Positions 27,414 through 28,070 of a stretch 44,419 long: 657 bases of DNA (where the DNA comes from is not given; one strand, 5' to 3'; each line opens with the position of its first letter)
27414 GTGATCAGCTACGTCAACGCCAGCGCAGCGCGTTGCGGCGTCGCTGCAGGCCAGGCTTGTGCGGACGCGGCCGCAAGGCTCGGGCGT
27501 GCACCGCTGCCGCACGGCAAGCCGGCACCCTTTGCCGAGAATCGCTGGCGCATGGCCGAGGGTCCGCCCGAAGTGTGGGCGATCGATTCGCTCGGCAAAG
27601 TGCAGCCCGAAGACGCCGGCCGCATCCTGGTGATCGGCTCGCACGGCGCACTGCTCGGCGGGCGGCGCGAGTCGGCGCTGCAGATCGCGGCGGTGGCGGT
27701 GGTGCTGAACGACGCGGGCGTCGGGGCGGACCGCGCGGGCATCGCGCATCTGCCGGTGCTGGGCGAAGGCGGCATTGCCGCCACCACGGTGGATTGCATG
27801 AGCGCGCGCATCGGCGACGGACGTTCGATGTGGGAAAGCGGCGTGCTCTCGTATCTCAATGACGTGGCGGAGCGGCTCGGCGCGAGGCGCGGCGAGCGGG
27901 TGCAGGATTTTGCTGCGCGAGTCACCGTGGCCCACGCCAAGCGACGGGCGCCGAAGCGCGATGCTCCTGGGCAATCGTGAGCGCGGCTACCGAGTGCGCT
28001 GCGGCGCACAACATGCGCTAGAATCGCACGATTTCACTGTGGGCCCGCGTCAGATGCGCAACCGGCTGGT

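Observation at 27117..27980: Last gene of the operon: tandemly duplicated ~140-aa domain of unknown family, with a 30-nt perfect DNA repeat and no canonical start for its conserved N-terminus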

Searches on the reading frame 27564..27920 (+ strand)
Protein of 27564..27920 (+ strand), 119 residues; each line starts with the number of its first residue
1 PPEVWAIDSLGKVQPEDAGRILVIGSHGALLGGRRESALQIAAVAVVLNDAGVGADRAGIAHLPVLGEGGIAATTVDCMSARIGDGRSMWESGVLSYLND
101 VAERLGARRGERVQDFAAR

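Call 22: find_homologous_proteins(query=window:27564-27920:+, max_evalue=0.01)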
Query window:27564-27920:+ (119 aa): 122 proteins with E <= 0.01 among 254 candidates; the best 120 are listed.
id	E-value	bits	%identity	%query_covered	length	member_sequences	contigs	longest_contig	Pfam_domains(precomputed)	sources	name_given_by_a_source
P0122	7.3e-52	192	72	97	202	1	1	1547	-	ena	-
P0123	3.8e-50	187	71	98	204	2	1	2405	-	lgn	-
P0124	7.6e-50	186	70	98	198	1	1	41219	-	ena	-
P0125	5.0e-44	167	71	99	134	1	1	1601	-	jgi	jgi:hypothetical protein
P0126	2.3e-43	165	68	98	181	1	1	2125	-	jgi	jgi:hypothetical protein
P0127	5.4e-43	164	63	99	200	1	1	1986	-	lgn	-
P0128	5.8e-43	163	68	99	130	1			-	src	-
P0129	6.7e-43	163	68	99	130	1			-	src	-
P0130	5.5e-42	160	68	99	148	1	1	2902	-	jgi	jgi:hypothetical protein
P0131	8.7e-42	160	66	97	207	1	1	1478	-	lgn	-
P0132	1.6e-41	159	69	97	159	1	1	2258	-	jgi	jgi:hypothetical protein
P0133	1.6e-40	156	66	99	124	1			-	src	-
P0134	1.6e-40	155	64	99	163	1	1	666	-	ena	-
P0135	2.2e-40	155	67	99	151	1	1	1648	-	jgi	jgi:hypothetical protein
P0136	7.0e-40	153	66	91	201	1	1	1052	-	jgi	jgi:hypothetical protein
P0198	2.4e-17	81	48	90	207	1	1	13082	PF25984.1,PF00364.29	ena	-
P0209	9.4e-16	76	52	79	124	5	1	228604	-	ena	-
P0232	1.1e-13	69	45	90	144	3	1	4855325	-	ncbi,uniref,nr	ncbi:hypothetical protein FQ775_04175 [Nitratireductor mangrovi]|uniref:Uncharacterized protein n=1 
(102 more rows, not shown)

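Call 23: find_encoding_contigs(protein=P0232, flank=8000, max_places=2)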
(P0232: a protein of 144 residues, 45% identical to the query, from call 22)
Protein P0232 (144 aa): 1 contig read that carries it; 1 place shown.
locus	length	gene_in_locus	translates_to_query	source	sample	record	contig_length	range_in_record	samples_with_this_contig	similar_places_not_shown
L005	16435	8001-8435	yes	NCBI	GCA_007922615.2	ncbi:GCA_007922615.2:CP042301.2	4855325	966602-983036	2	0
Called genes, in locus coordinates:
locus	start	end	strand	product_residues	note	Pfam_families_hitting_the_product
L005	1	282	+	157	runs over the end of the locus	PF00828:Ribosomal_L27A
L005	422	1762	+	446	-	PF00344:SecY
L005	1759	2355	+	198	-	PF00406:ADK, PF13207:AAA_17, PF13238:AAA_18 (weak), PF13671:AAA_33 (weak)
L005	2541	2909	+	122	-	PF00416:Ribosomal_S13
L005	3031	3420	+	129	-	PF00411:Ribosomal_S11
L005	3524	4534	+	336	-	PF01193:RNA_pol_L, PF01000:RNA_pol_A_bac, PF03118:RNA_pol_A_CTD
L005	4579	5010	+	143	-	PF01196:Ribosomal_L17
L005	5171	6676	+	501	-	PF00089:Trypsin, PF13365:Trypsin_2, PF00595:PDZ (weak), PF13180:PDZ_2, PF17820:PDZ_6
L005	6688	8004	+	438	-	PF05496:RuvB_N, PF07728:AAA_5 (weak), PF00004:AAA, PF16193:AAA_assoc_2, PF12002:MgsA_C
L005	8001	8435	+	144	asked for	-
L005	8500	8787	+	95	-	-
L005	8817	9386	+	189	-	PF12724:Flavodoxin_5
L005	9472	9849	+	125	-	PF02537:CRCB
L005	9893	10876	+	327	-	PF00849:PseudoU_synth_2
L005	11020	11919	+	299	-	PF00892:EamA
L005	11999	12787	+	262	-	PF07542:ATP12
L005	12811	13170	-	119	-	PF02325:CCB3_YggT (weak)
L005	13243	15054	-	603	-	PF00474:SSF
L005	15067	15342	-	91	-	PF13937:DUF4212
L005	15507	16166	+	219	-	-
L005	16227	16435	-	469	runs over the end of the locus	PF03951:Gln-synt_N, PF00120:Gln-synt_C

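Call 24: find_encoding_contigs(protein=P0198, flank=8000, max_places=2)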
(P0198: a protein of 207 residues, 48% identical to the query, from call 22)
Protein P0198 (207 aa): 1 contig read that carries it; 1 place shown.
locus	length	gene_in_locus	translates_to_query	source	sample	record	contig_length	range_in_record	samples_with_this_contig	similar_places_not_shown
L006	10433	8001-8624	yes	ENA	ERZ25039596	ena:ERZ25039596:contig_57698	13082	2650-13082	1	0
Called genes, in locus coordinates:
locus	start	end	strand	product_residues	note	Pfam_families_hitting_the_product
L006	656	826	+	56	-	-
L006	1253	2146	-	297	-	-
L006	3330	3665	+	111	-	PF01041:DegT_DnrJ_EryC1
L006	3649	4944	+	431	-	-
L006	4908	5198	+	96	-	-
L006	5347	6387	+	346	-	PF01757:Acyl_transf_3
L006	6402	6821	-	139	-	PF13279:4HBT_2, PF03061:4HBT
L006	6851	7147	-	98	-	PF03942:DTW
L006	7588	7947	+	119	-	-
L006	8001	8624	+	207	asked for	PF25984:BSH_YknX (faint), PF00364:Biotin_lipoyl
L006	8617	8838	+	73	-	-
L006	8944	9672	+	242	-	PF03601:Cons_hypoth698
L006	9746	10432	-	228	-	?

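Call 25: find_encoding_contigs(protein=P0209, flank=8000, max_places=2)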
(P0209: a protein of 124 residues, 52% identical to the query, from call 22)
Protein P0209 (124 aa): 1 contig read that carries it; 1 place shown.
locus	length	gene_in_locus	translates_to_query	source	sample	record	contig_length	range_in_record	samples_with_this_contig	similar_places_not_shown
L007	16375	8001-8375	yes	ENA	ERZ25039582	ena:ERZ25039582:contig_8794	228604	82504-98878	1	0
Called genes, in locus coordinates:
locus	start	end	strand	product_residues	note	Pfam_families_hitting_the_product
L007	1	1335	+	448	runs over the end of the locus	PF07992:Pyr_redox_2 (faint)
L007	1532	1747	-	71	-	-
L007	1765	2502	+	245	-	PF01757:Acyl_transf_3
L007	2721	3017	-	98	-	PF13279:4HBT_2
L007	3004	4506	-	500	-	PF01558:POR, PF20169:DUF6537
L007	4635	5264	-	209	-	-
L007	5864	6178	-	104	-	-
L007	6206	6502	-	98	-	-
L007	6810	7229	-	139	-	PF03942:DTW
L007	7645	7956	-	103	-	-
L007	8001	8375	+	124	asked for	-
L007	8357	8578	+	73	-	PF00364:Biotin_lipoyl, PF25917:BSH_RND (weak), PF25984:BSH_YknX (faint)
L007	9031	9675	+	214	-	PF03601:Cons_hypoth698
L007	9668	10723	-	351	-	PF03401:TctC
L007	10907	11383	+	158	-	PF01575:MaoC_dehydratas, PF13452:FAS1_DH_region (weak)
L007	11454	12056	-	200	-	PF00293:NUDIX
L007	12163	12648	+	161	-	-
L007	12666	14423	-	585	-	PF13506:Glyco_transf_21, PF00535:Glycos_transf_2, PF13641:Glyco_tranf_2_3, PF13632:Glyco_trans_2_3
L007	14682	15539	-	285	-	-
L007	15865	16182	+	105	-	PF12146:Hydrolase_4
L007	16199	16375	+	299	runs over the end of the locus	PF12146:Hydrolase_4, PF12697:Abhydrolase_6 (weak)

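Call 27: search_protein_families(library=pfam, proteins=[L005:8500-8787:+, L005:8001-8435:+, L007:8357-8578:+, L007:8001-8375:+, L006:8001-8624:+, L006:8617-8838:+, L006:7588-7947:+, L007:7645-7956:-], max_evalue=0.1)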
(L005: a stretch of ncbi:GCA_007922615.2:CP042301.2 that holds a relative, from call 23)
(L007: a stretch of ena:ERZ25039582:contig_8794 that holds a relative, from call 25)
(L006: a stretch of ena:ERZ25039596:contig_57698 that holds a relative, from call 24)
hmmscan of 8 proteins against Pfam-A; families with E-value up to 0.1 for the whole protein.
L005:8500-8787:+ (95 aa): 1 family
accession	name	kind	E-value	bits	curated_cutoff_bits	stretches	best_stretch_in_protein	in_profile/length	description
PF13670.12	PepSY_2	-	0.0072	16.8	24.3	1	10-76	5-70/83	Peptidase propeptide and YPEB domain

L005:8001-8435:+ (144 aa): 0 families

L007:8357-8578:+ (73 aa): 6 families
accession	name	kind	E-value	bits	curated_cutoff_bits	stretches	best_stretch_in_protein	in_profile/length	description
PF00364.28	Biotin_lipoyl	-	5e-16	58.7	22.1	1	11-71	14-73/73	Biotin-requiring enzyme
PF13437.12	HlyD_3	-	0.0007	20.8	22.2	0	43-69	2-28/106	HlyD family secretion protein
PF13533.13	Biotin_lipoyl_2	-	0.0012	19.1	29.8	1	43-72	3-32/32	Biotin-lipoyl like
PF16576.10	HlyD_D23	-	0.0021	17.8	30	1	38-68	106-136/214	Barrel-sandwich domain of CusB or HlyD membrane-fusion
PF05896.17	NQRA_N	-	0.032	14.9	25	1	9-56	34-80/94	NqrA N-terminal barrel-sandwich hybrid domain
PF01957.25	NfeD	-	0.077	13.6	29.1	0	10-34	23-46/57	NfeD-like C-terminal, partner-binding domain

L007:8001-8375:+ (124 aa): 0 families

L006:8001-8624:+ (207 aa): 4 families
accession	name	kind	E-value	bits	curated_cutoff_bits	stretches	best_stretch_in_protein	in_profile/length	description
PF00364.28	Biotin_lipoyl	-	2.3e-14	53.4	22.1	1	146-205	15-73/73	Biotin-requiring enzyme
PF13437.12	HlyD_3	-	0.0098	17.1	22.2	0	177-203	2-28/106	HlyD family secretion protein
PF16576.10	HlyD_D23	-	0.018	14.7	30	0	173-202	107-136/214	Barrel-sandwich domain of CusB or HlyD membrane-fusion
PF13533.13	Biotin_lipoyl_2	-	0.023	15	29.8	1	178-206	4-32/32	Biotin-lipoyl like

L006:8617-8838:+ (73 aa): 0 families

L006:7588-7947:+ (119 aa): 0 families

L007:7645-7956:- (103 aa): 0 families
